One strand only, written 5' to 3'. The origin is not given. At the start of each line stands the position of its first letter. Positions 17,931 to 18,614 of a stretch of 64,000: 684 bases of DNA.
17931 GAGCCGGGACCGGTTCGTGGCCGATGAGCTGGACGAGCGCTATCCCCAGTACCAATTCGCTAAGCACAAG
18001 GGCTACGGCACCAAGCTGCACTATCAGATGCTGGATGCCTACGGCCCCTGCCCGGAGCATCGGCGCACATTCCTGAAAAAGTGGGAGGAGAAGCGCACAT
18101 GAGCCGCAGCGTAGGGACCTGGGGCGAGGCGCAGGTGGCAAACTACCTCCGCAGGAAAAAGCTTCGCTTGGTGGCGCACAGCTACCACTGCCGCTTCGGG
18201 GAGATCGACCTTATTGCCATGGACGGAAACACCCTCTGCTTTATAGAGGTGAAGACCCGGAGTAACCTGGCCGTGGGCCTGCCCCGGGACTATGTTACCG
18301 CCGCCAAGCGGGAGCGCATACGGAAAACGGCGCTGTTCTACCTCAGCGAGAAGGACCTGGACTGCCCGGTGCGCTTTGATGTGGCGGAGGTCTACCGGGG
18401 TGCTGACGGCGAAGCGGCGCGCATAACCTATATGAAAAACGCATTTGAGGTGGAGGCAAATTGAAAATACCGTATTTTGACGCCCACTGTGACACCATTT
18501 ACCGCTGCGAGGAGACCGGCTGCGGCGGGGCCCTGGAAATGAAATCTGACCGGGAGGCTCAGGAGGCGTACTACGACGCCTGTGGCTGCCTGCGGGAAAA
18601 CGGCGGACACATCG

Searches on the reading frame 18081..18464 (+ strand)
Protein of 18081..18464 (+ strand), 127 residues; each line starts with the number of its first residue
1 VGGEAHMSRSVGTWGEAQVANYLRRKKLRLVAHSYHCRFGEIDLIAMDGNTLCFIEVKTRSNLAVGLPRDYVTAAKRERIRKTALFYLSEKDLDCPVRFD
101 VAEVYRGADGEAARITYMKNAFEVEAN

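Call 29: search_protein_families(library=pfam, proteins=[window:18081-18464:+], max_evalue=0.01)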
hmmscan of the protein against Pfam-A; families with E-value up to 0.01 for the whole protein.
window:18081-18464:+ (127 aa): 2 families
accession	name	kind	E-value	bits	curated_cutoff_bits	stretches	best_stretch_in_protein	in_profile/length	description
PF02021.23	UPF0102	-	1.6e-25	89.7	23.6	1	15-104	1-80/80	Uncharacterised protein family UPF0102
PF08378.17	NERD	-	4.2e-07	30.9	22.1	1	12-67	2-64/111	Nuclease-related domain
